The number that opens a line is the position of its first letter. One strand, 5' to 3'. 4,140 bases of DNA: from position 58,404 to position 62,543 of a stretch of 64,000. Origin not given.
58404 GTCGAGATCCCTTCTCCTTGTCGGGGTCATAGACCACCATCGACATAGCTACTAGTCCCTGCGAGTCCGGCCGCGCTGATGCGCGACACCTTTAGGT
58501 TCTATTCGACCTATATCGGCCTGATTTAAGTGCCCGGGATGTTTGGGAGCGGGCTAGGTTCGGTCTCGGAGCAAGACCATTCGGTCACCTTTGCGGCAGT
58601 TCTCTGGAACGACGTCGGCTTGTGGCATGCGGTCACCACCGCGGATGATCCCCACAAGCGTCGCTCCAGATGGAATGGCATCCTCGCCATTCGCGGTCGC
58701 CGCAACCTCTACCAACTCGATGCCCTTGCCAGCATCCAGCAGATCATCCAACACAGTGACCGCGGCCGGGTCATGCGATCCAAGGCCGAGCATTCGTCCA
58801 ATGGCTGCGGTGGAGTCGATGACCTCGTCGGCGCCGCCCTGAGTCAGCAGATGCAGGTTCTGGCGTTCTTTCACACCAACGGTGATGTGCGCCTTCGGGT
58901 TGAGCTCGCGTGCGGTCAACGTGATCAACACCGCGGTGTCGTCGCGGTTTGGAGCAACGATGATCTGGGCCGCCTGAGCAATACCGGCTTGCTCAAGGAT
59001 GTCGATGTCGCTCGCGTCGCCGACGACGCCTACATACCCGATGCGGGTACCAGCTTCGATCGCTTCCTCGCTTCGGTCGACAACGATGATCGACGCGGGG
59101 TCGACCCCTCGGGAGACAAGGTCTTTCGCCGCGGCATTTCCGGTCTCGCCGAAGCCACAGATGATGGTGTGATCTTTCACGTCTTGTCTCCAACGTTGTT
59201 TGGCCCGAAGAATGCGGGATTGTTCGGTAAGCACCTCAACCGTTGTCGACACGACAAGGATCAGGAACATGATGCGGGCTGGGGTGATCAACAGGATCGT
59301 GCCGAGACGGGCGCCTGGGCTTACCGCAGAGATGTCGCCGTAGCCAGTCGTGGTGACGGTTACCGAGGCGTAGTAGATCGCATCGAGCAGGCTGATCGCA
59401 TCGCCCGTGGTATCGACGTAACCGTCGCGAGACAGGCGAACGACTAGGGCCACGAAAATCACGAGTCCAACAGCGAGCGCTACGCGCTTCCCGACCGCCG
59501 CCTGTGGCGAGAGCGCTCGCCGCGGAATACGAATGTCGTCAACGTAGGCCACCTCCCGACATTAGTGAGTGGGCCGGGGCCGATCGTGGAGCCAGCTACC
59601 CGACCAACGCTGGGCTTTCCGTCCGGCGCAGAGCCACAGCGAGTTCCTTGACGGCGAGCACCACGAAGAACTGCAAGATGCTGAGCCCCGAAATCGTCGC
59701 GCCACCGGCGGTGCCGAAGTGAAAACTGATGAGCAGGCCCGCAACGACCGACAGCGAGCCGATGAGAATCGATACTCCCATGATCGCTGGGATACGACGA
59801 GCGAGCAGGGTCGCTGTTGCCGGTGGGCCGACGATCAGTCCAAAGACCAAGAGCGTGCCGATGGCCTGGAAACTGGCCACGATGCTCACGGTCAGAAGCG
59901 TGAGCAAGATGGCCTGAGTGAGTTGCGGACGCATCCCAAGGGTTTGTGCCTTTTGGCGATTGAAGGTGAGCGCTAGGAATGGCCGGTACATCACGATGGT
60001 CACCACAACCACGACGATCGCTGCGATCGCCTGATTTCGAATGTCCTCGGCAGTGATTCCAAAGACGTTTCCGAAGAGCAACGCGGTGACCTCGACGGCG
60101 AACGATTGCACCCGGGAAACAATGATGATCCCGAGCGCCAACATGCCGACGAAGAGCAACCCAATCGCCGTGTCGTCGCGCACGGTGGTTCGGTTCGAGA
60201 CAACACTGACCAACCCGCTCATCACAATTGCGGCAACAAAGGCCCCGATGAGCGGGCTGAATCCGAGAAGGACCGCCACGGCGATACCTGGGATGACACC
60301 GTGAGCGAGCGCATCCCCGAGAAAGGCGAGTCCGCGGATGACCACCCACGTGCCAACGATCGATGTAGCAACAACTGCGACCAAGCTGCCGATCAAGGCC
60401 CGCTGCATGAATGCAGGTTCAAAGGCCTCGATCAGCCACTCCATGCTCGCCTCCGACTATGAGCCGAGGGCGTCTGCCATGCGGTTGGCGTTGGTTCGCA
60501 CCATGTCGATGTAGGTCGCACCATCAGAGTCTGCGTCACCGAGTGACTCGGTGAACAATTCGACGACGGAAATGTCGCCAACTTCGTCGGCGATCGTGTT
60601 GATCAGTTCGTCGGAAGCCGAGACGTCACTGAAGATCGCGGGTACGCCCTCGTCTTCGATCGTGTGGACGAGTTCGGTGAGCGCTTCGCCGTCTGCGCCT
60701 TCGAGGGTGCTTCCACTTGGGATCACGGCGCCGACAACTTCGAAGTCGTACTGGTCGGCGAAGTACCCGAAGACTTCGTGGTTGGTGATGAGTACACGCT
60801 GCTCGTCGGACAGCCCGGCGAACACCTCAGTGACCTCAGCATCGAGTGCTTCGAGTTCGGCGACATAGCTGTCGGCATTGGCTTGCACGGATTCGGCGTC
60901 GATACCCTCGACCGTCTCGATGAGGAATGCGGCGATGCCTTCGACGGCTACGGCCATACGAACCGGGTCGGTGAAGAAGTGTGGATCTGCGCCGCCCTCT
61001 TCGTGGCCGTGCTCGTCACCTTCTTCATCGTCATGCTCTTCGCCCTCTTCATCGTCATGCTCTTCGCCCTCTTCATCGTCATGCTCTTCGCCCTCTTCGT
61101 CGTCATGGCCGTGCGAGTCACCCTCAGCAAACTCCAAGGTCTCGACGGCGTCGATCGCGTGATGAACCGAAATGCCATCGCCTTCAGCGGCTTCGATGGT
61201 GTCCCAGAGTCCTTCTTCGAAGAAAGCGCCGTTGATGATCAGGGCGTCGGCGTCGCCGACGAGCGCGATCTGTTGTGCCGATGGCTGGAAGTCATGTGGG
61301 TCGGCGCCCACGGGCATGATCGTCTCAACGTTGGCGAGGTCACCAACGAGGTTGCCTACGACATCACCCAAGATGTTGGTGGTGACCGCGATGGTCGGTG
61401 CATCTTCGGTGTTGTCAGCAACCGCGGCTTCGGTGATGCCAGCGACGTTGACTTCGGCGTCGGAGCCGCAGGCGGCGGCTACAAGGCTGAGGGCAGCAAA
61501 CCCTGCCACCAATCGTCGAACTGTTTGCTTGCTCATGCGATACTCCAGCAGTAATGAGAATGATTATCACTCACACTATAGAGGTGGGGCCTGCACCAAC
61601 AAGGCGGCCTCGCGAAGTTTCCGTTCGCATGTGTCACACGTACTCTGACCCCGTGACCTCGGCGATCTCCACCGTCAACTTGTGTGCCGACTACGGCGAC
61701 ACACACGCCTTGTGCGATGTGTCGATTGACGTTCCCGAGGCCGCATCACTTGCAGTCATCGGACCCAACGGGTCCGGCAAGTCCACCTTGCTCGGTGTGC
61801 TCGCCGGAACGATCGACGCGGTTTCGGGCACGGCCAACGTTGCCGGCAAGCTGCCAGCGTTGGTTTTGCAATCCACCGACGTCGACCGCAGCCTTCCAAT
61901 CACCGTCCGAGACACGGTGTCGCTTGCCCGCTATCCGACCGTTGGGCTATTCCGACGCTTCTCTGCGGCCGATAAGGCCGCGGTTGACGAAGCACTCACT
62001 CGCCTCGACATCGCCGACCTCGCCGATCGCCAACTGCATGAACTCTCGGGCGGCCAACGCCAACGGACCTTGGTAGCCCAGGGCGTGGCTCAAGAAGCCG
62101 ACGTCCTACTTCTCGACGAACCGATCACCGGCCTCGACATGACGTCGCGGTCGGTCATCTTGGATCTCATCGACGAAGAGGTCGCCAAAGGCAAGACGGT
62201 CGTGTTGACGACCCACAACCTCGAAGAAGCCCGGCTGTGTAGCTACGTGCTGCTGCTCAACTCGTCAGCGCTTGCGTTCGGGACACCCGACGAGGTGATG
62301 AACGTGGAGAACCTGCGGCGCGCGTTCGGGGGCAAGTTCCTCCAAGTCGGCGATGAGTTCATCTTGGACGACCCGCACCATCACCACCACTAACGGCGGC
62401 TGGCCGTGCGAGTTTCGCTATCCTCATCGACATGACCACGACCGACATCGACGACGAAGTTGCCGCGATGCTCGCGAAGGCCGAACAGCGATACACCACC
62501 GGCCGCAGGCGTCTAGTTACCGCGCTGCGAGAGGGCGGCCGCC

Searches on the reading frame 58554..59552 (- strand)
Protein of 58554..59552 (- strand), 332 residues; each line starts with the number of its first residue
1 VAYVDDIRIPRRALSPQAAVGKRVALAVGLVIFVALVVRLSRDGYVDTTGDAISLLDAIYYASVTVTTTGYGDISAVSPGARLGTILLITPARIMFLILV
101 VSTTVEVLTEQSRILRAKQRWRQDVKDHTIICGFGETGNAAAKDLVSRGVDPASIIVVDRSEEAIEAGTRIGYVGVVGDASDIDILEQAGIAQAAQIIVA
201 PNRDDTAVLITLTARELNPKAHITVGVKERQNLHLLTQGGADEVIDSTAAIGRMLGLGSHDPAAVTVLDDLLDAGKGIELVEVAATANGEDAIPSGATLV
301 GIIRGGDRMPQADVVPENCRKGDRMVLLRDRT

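Call 34: search_protein_families(library=pfam, proteins=[window:58554-59552:-], max_evalue=0.00001)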
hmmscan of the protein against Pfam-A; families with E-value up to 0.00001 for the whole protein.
window:58554-59552:- (332 aa): 2 families
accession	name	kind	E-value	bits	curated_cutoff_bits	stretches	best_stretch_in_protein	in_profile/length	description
PF02254.24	TrkA_N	-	2.3e-26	92.9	23.8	1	130-245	2-114/116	TrkA-N domain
PF07885.22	Ion_trans_2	-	1.6e-11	44.4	22.5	1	30-109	5-78/79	Ion channel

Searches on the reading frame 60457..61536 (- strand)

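Call 34: search_protein_families(library=pfam, proteins=[window:60457-61536:-], max_evalue=0.00001)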
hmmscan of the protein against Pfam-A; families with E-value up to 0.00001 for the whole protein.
window:60457-61536:- (359 aa): 1 family
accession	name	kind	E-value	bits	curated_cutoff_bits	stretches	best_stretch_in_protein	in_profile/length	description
PF01297.22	ZnuA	-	2.1e-62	211.4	29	1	49-356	1-263/263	Zinc-uptake complex component A periplasmic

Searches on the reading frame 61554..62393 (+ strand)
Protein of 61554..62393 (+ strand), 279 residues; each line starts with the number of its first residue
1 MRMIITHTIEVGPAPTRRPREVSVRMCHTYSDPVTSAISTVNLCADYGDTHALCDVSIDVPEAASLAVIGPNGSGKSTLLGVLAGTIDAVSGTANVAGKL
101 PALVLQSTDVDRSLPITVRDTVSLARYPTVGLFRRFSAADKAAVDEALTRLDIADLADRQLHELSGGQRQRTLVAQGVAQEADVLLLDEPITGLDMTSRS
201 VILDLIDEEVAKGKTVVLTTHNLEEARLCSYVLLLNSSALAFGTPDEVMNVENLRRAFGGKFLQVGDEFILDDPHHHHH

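Call 34: search_protein_families(library=pfam, proteins=[window:61554-62393:+], max_evalue=0.00001)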
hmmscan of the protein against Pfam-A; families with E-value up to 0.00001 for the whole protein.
window:61554-62393:+ (279 aa): 2 families
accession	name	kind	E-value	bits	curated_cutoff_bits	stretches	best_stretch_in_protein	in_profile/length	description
PF00005.33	ABC_tran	-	4.5e-23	82.8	25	1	55-191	3-136/137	ABC transporter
PF13304.12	AAA_21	-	1.9e-10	41.7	27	0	158-224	232-301/304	AAA domain, putative AbiEii toxin, Type IV TA system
